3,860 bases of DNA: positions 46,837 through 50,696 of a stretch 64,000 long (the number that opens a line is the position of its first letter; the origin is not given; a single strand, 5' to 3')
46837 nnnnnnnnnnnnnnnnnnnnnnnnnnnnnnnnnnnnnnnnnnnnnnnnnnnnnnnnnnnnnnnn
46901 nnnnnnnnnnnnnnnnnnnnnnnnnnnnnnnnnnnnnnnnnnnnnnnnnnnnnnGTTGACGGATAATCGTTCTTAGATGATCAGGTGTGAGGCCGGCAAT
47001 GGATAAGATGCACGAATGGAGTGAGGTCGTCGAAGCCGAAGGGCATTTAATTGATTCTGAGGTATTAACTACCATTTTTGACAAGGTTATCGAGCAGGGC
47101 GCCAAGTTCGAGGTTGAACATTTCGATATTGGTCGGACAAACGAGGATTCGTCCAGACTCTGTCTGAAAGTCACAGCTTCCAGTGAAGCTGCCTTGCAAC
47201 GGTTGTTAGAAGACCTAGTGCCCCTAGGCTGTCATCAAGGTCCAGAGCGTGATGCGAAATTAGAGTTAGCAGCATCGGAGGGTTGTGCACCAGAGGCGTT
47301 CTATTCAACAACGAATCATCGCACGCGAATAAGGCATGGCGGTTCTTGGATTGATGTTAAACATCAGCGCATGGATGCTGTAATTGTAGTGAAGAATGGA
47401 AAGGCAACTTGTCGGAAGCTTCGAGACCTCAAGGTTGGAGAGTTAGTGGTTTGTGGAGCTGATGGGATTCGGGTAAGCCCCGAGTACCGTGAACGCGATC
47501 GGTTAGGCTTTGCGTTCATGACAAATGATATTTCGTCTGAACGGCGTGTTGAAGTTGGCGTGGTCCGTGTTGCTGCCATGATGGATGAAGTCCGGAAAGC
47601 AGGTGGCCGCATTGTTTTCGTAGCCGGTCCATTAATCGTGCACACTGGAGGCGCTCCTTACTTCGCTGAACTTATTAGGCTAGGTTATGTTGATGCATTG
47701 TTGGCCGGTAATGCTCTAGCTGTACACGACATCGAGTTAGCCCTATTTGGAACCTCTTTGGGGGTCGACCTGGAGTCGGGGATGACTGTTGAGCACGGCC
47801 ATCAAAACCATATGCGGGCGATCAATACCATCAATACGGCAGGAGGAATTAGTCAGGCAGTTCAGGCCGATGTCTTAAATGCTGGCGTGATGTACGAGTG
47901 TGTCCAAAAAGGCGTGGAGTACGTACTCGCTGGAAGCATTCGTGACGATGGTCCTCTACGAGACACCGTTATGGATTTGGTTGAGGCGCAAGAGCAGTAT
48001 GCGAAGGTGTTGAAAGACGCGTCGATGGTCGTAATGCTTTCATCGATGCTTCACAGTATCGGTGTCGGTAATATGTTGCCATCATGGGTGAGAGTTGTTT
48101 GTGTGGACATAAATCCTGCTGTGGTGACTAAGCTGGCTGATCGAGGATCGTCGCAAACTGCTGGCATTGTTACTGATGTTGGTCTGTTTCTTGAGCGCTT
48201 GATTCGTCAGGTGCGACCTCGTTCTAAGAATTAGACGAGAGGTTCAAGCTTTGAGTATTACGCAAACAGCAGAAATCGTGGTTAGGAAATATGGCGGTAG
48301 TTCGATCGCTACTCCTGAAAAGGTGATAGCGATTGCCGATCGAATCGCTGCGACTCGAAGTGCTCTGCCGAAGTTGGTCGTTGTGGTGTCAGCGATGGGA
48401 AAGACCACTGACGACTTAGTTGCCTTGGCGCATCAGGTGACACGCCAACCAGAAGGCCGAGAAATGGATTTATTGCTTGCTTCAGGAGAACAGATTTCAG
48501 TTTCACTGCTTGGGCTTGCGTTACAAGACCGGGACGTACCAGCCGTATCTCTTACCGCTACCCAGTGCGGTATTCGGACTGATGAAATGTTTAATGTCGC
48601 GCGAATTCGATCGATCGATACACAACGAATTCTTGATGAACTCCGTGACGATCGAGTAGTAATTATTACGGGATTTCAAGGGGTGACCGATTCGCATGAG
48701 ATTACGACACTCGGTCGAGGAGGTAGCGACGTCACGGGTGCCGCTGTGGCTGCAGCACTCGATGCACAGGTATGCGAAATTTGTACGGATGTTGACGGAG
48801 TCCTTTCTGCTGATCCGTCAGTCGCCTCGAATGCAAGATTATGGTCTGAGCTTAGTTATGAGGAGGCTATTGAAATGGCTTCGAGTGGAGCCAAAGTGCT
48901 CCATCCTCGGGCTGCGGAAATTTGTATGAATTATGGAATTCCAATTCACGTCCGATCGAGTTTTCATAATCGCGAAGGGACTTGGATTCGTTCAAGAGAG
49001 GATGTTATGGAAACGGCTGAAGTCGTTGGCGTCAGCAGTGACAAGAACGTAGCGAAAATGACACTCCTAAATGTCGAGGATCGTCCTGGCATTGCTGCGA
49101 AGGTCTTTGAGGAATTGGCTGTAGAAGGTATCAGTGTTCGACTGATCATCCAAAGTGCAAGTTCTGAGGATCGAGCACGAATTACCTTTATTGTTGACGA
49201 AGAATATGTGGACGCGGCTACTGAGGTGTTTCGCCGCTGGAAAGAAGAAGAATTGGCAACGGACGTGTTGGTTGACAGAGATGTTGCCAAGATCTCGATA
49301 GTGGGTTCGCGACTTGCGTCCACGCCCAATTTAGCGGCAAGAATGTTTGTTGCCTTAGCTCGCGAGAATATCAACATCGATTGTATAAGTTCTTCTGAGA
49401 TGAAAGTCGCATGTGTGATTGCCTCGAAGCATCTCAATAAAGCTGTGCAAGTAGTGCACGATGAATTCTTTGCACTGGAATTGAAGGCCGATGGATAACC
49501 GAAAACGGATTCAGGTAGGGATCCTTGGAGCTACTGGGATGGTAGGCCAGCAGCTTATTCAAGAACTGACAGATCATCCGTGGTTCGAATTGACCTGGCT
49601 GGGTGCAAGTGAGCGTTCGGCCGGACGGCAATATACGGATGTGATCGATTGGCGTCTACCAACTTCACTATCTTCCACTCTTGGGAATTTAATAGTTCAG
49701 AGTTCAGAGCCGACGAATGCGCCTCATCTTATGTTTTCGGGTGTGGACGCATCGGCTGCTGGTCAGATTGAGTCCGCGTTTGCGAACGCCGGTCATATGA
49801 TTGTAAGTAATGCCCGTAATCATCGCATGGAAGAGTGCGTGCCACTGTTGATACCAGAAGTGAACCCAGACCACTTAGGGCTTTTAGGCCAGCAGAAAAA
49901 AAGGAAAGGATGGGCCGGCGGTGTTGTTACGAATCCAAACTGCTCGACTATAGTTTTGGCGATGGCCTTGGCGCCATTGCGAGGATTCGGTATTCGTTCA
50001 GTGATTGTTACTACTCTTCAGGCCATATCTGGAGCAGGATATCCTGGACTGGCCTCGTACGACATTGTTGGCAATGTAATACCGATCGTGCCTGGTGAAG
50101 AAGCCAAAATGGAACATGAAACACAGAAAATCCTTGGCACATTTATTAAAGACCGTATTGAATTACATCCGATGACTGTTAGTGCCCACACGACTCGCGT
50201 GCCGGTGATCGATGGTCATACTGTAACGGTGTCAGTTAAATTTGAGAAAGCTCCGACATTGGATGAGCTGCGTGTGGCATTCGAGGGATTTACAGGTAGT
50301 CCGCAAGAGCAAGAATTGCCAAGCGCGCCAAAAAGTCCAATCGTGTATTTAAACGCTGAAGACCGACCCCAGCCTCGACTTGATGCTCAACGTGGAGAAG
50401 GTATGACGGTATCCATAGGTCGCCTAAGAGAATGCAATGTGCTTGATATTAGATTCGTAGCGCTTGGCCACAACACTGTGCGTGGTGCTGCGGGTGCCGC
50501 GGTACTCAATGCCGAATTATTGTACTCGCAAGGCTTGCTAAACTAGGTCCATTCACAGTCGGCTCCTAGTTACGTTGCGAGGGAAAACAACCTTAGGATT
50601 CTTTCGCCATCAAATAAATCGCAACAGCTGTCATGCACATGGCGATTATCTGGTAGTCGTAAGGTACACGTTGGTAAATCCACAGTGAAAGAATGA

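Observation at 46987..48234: Uncharacterised LOR/SDH-like (TIGR00300-type) gene sits where homoserine kinase is expected in an otherwise complete Asp-to-Thr operon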

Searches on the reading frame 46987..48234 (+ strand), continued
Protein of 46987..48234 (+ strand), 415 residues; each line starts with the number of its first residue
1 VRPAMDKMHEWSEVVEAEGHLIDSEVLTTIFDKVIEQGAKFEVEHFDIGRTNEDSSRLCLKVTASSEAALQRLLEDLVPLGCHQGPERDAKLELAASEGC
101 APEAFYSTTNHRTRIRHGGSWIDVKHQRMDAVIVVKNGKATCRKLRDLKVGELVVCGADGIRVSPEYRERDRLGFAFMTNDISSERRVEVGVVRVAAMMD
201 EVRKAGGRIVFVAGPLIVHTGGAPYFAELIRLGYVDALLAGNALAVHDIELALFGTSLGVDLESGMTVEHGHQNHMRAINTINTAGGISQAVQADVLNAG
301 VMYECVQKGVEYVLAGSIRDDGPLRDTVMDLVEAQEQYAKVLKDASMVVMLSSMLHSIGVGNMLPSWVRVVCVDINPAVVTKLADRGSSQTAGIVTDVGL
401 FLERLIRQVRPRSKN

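Call 14: find_related_loci(query=window:46987-48234:+, collection=genome_contigs, flank=10000)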
Query window:46987-48234:+ (415 aa) in genome_contigs; peptide patterns used: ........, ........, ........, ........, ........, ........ (x = any residue, [..] = any of these).
89 stretches matched a pattern; 39 encode a relative of the query (tblastn E <= 1e-3); 39 distinct loci.
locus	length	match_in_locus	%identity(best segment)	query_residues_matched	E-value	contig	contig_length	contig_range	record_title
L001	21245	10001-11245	93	1-415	0e+0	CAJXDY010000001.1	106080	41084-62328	MAG TPA_asm: uncultured Acidobacteria bacterium isolate ERR599008_bin.42_MetaBAT_v2.12.1_MAG genome assembly, contig: NO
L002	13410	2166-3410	95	1-415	0e+0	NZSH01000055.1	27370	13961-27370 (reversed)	MAG: Woeseiaceae bacterium isolate EAC2037 15576, whole genome shotgun sequence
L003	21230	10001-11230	75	5-414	0e+0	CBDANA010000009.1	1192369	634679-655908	MAG: Vicinamibacterales bacterium isolate 5fb12c80-57d0-4641-8fec-4a532d1ea914 genome assembly, contig: contig_9, whole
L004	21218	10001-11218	74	4-409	0e+0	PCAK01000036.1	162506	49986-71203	MAG: Acidobacteria bacterium isolate NP133 MHASMcontig_395615, whole genome shotgun sequence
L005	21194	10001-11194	76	12-409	0e+0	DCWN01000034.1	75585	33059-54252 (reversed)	MAG TPA_asm: Acidobacteria bacterium UBA2161 UBA2161_contig_3407, whole genome shotgun sequence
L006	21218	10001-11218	69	5-410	0e+0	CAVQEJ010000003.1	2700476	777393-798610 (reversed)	MAG: uncultured Acidobacteriota bacterium isolate MFD02416.bin.2.81 genome assembly, contig: contig_10785, whole genome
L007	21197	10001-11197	69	12-410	0e+0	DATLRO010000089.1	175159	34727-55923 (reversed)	MAG TPA_asm: Vicinamibacterales bacterium isolate SMAG_U13906 k141_1034135, whole genome shotgun sequence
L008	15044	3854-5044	69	13-409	0e+0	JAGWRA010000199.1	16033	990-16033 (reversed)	MAG: Acidobacteriota bacterium isolate REEB315 k141_3033425, whole genome shotgun sequence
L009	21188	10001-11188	68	12-407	0e+0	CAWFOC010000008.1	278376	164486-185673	MAG: uncultured Acidobacteriota bacterium isolate MFD06229.bin.2.236 genome assembly, contig: contig_45141, whole genome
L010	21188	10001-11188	67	12-407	0e+0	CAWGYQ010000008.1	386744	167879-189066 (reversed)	MAG: uncultured Acidobacteriota bacterium isolate MFD02360.bin.1.179 genome assembly, contig: contig_37332, whole genome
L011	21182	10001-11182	66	12-405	3e-180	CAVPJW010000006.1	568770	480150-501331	MAG: uncultured Acidobacteriota bacterium isolate MFD10007.bin.1.176 genome assembly, contig: contig_26955, whole genome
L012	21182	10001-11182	65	12-405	1e-170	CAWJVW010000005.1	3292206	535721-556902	MAG: uncultured Acidobacteriota bacterium isolate MFD09206.bin.1.2 genome assembly, contig: contig_2535, whole genome sh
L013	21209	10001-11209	61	11-413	2e-167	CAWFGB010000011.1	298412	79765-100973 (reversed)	MAG: uncultured Acidobacteriota bacterium isolate MFD02840.bin.1.33 genome assembly, contig: contig_71798, whole genome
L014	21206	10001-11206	61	12-413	2e-165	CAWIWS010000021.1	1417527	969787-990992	MAG: uncultured Acidobacteriota bacterium isolate MFD02979.bin.2.36 genome assembly, contig: contig_40240, whole genome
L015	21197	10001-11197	61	12-410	1e-161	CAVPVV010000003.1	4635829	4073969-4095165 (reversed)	MAG: uncultured Acidobacteriota bacterium isolate MFD00392.bin.1.354 genome assembly, contig: contig_6450, whole genome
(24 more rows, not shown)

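Call 19: find_encoding_contigs(protein=window:46999-48234:+, flank=10000, max_places=4)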
Protein window:46999-48234:+ (411 aa): 24 contigs read that carry it; 4 places shown.
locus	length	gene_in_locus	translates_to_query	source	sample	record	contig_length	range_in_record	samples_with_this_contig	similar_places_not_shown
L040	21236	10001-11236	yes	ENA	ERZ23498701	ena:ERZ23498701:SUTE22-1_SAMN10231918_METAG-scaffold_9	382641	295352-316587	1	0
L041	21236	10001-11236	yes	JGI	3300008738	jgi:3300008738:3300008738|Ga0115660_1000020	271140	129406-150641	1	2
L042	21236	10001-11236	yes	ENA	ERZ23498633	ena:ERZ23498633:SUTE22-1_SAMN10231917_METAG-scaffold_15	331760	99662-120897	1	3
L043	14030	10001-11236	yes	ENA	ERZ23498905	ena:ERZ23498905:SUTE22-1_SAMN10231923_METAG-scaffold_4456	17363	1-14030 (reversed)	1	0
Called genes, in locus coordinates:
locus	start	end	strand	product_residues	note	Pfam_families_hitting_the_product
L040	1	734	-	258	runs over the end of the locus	PF00528:BPD_transp_1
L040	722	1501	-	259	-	PF00005:ABC_tran, PF13304:AAA_21 (faint)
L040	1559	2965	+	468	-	PF00884:Sulfatase, PF01663:Phosphodiest, PF16347:SGSH_C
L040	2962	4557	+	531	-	PF00884:Sulfatase, PF01663:Phosphodiest (weak), PF16347:SGSH_C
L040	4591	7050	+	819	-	PF09423:PhoD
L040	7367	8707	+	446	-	PF03447:NAD_binding_3, PF00742:Homoserine_dh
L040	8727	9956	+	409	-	PF00291:PALP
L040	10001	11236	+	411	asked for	PF04455:Saccharop_dh_N, PF21571:ArgZ-like_C_1st, PF21570:ArgZ-like_C_2nd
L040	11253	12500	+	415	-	PF00696:AA_kinase, PF01842:ACT, PF22468:ACT_9, PF13840:ACT_7, PF22468:ACT_9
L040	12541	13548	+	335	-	PF01118:Semialdhyde_dh, PF02774:Semialdhyde_dhC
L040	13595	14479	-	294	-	PF00892:EamA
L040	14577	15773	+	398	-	PF01380:SIS (faint)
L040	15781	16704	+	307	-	PF00294:PfkB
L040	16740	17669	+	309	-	PF00294:PfkB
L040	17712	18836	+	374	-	PF01112:Asparaginase_2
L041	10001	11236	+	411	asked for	PF04455:Saccharop_dh_N, PF21571:ArgZ-like_C_1st, PF21570:ArgZ-like_C_2nd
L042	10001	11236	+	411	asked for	PF04455:Saccharop_dh_N, PF21571:ArgZ-like_C_1st, PF21570:ArgZ-like_C_2nd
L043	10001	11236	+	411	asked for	PF04455:Saccharop_dh_N, PF21571:ArgZ-like_C_1st, PF21570:ArgZ-like_C_2nd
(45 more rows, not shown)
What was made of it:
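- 46999..48234 (+): Gene X: TIGR00300-family ornithine cyclodeaminase dependent on a nickel-pincer nucleotide/dinucleotide cofactor (411 aa; the ORF extends to GTG 46987). The 411-aa product is on record in at least 24 contigs (call 19).
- Tried and rejected: The ATG 46999 version is on record (call 19).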

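Call 69: predict_structure(alignment_id=A2)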
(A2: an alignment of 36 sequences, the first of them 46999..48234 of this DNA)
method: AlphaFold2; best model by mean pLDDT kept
length: 411 residues; sequences in the alignment: 36
mean_pLDDT: 78.7   pTM: 0.56
mean pLDDT of the five models: 78.7, 78.2, 78.1, 75.8, 75.6
residues with pLDDT >= 90: 117; 70-90: 190; 50-70: 73; < 50: 31
segments of 3 or more residues with pLDDT < 50: 1-3, 46-49, 163-182
pLDDT, mean of each block of 10 residues (from residue 1): 68 67 75 83 60 82 86 83 86 83 76 90 81 90 89 84 40 29 66 91 93 85 96 91 93 74 75 90 96 97 96 66 83 86 81 67 77 57 60 82 76 35
secondary structure, 60 per line:
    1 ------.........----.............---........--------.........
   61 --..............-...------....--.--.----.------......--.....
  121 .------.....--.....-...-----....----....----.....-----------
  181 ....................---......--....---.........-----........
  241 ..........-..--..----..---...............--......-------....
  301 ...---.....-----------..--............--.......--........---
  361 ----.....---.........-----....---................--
elements in order: E7-15 H20-32 E36-43 E52-60 H63-76 E78-80 E87-90 E108-113 E116-121 E128-132 E135-139 E149-152 E157-160 H165-169 H181-200 E204-209 H212-215 H219-227 E233-237 H238-250 H267-281 H284-289 H297-303 E307-311 H327-338 E341-347 H350-357 E365-369 H373-381 E387-390 H394-409

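Call 71: fold_search(model_id=the predicted structure, library=pdb)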
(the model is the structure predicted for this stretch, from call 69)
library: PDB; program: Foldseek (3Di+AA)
matches with E <= 10: 1628; with E <= 0.001: 116
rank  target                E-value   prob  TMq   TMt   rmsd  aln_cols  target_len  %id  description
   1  6lrf_B                3.0e-49  1.00  0.54  0.33  11.1       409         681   48  Crystal structure of unliganded AgrE (released 2020-04-01)
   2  6lrf_A                4.8e-49  1.00  0.53  0.33  10.7       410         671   48  Crystal structure of unliganded AgrE (released 2020-04-01)
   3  6lrg_A                5.7e-49  1.00  0.54  0.33  10.8       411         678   48  Crystal Structure of the Ternary Complex of AgrE with Ornithine and NAD+ (released 2020-04-01)
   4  6lrg_B                3.1e-48  1.00  0.54  0.33  11.2       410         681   48  Crystal Structure of the Ternary Complex of AgrE with Ornithine and NAD+ (released 2020-04-01)
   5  6lrh_A                9.8e-48  1.00  0.54  0.33  11.1       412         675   47  Crystal Structure of the Binary Complex of AgrE C264A mutant with L-arginine (released 2020-04-01)
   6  6lrh_B                1.9e-46  1.00  0.50  0.32  10.6       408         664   47  Crystal Structure of the Binary Complex of AgrE C264A mutant with L-arginine (released 2020-04-01)
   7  6juy_A                1.3e-45  1.00  0.51  0.33  12.9       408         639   46  Crystal Structure of ArgZ, apo structure, an Arginine Dihydrolase from the Ornithine-Ammonia Cycle in Cyanobacteria (released 2020-01-15)
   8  6juy_C                1.6e-45  1.00  0.50  0.32  12.6       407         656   45  Crystal Structure of ArgZ, apo structure, an Arginine Dihydrolase from the Ornithine-Ammonia Cycle in Cyanobacteria (released 2020-01-15)
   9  6juy_B                3.7e-44  1.00  0.51  0.33  12.7       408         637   45  Crystal Structure of ArgZ, apo structure, an Arginine Dihydrolase from the Ornithine-Ammonia Cycle in Cyanobacteria (released 2020-01-15)
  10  6juy_D                1.8e-42  1.00  0.48  0.32  12.9       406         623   43  Crystal Structure of ArgZ, apo structure, an Arginine Dihydrolase from the Ornithine-Ammonia Cycle in Cyanobacteria (released 2020-01-15)
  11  3c2q_A                8.5e-40  1.00  0.53  0.66  13.7       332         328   45  Crystal structure of conserved putative LOR/SDH protein from Methanococcus maripaludis S2 (released 2008-02-05)
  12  3c2q_B                1.3e-38  1.00  0.52  0.63  14.2       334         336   47  Crystal structure of conserved putative LOR/SDH protein from Methanococcus maripaludis S2 (released 2008-02-05)
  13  7cmc_D                1.2e-06  1.00  0.40  0.53   5.8       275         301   12  CRYSTAL STRUCTURE OF DEOXYHYPUSINE SYNTHASE FROM PYROCOCCUS HORIKOSHII (released 2020-09-02)
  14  7cmc_B                1.5e-06  1.00  0.40  0.53   5.8       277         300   12  CRYSTAL STRUCTURE OF DEOXYHYPUSINE SYNTHASE FROM PYROCOCCUS HORIKOSHII (released 2020-09-02)
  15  6dft_J                2.6e-06  1.00  0.42  0.53   5.0       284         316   12  Trypanosoma brucei deoxyhypusine synthase (released 2018-08-08)
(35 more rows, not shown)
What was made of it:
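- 46999..48234 (+): Predicted fold matches the same structures (calls 69, 71).
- On TIGR00300 nickel-pincer-nucleotide-dependent ornithine cyclodeaminase: The AF2 model (pLDDT 78.7, call 69) hits 6LRF/6LRG/6LRH, 6JUY and 3C2Q at E = 1e-49 to 1e-38 (call 71).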

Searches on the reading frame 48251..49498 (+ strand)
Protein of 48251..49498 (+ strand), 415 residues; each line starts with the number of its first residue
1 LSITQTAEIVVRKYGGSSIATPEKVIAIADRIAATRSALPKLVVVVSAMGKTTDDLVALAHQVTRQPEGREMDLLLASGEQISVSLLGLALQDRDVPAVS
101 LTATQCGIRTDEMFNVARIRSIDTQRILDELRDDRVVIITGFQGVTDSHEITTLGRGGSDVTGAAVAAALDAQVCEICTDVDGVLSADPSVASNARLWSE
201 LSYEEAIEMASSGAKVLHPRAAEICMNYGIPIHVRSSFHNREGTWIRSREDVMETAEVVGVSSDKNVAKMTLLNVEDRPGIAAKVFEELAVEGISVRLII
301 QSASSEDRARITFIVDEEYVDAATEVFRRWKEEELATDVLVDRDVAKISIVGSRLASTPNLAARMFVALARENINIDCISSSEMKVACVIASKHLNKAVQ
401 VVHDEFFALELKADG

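Call 3: search_protein_families(library=pfam, proteins=[window:48251-49498:+])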
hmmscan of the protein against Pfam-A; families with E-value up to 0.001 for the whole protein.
window:48251-49498:+ (415 aa): 4 families
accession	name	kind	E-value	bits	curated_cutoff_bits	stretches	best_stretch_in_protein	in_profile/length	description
PF00696.33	AA_kinase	-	2.4e-52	178.4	24.9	1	9-236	2-234/234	Amino acid kinase family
PF22468.2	ACT_9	-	6.7e-32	109.5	27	2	348-406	1-61/61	ACT domain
PF13840.12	ACT_7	-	3.8e-18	65.5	27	1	341-404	2-65/65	ACT domain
PF01842.31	ACT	-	3.9e-11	42.9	27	1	272-318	4-52/66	ACT domain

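Call 4: search_protein_families(library=ncbifam, proteins=[window:48251-49498:+])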
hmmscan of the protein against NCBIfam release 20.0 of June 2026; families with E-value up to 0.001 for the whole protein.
window:48251-49498:+ (415 aa): 29 families (the best 25 are shown)
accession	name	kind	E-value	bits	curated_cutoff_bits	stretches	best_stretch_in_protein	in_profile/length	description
NF005155.0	PRK06635.1-4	equivalog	6.9e-143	476.5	346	1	8-406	2-401/407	aspartate kinase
NF005656.0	PRK07431.1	equivalog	2.4e-142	475.5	657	1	9-406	3-409/587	aspartate kinase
NF005154.0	PRK06635.1-2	equivalog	1.3e-135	452.9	376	1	7-406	2-402/407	aspartate kinase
TIGR00657.1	asp_kinases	subfamily_domain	5.5e-126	421.2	208.7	2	70-407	104-441/442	aspartate kinase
NF005156.0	PRK06635.1-5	equivalog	7.8e-124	413.5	594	1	8-408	2-402/411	aspartate kinase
NF005153.0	PRK06635.1-1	equivalog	1e-122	410.2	585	1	9-406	3-405/421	aspartate kinase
TIGR00656.1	asp_kin_monofn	equivalog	2.8e-114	382.3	402.25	1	8-407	2-405/407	aspartate kinase, monofunctional class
NF006068.0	PRK08210.1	equivalog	2.3e-100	336.6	474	1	8-407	2-401/405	aspartate kinase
NF005161.0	PRK06635.2-5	equivalog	7.9e-97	324.7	586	1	8-406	4-400/402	aspartate kinase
NF004938.0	PRK06291.1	equivalog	2e-88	297.1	528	2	70-407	120-462/468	aspartate kinase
NF006459.0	PRK08841.1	equivalog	1.5e-82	277.8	535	1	8-410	4-382/395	aspartate kinase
NF006959.0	PRK09436.1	equivalog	9.5e-81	272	726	2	72-409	119-462/819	bifunctional aspartate kinase/homoserine dehydrogenase I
NF005158.0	PRK06635.2-2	equivalog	1.2e-75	254.9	717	1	9-404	3-396/401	aspartate kinase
NF005157.0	PRK06635.2-1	equivalog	5.5e-70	236.3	832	1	11-406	6-399/401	aspartate kinase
NF006570.0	PRK09084.1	equivalog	2.5e-66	224.6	455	2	70-408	110-450/452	lysine-sensitive aspartokinase 3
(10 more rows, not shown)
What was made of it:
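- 48251..49498 (+): lysC, monofunctional aspartate kinase with ACT domains. NF005155, 477 bits vs cut-off 346; PF00696 + ACT domains (calls 3, 4).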

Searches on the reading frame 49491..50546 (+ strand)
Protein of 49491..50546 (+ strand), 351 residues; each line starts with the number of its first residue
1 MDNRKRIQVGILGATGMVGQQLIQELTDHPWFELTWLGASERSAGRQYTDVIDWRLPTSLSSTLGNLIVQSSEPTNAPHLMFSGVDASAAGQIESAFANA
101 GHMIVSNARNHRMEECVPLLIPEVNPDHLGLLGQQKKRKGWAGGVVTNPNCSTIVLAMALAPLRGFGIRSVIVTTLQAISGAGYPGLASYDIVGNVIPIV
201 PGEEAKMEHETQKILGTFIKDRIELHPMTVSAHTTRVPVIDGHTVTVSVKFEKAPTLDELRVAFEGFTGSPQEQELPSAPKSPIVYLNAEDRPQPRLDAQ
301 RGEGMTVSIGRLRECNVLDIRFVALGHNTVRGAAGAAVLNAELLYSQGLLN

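Call 3: search_protein_families(library=pfam, proteins=[window:49491-50546:+])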
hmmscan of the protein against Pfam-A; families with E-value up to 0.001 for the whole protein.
window:49491-50546:+ (351 aa): 2 families
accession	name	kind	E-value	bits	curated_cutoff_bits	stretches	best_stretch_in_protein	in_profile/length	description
PF02774.23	Semialdhyde_dhC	-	9.8e-32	111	26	1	160-330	1-183/184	Semialdehyde dehydrogenase, dimerisation domain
PF01118.30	Semialdhyde_dh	-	7.8e-27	94.5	26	1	8-129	1-118/121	Semialdehyde dehydrogenase, NAD binding domain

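Call 4: search_protein_families(library=ncbifam, proteins=[window:49491-50546:+])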
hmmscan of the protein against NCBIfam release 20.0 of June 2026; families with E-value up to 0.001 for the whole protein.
window:49491-50546:+ (351 aa): 9 families
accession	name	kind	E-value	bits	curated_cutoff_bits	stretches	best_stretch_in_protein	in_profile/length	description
NF006416.0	PRK08664.1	subfamily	3.1e-140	467.3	232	1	5-350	2-349/350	aspartate-semialdehyde dehydrogenase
TIGR00978.1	asd_EA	equivalog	2e-130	434.8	301.2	1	7-345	1-341/342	aspartate-semialdehyde dehydrogenase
NF011456.0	PRK14874.1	equivalog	4.6e-37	127.8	223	2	5-188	3-169/346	aspartate-semialdehyde dehydrogenase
TIGR01296.1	asd_B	equivalog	1.8e-31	109.5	324.2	2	8-189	1-166/339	aspartate-semialdehyde dehydrogenase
NF005229.0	PRK06728.1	equivalog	4.4e-22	78.4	628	1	4-184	3-166/347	aspartate-semialdehyde dehydrogenase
TIGR01850.1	argC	equivalog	6.7e-13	48.6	233.6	2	7-114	1-104/345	N-acetyl-gamma-glutamyl-phosphate reductase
NF005957.0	PRK08040.1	equivalog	1.4e-10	41.2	273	1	8-183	6-165/336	aspartate-semialdehyde dehydrogenase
NF004224.0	PRK05671.1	equivalog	4.9e-10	39.4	284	1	6-186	4-167/336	aspartate-semialdehyde dehydrogenase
NF005144.0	PRK06598.1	subfamily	2.3e-06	27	198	0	203-262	241-294/369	aspartate-semialdehyde dehydrogenase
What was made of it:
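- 49491..50546 (+): asd, aspartate-semialdehyde dehydrogenase (archaeal/EA type). TIGR00978, 435 bits vs cut-off 301 (call 4).
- Checked: Asp-semialdehyde dehydrogenase lies downstream (49491-50546; TIGR00978, 435 vs 301) (calls 3, 4).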
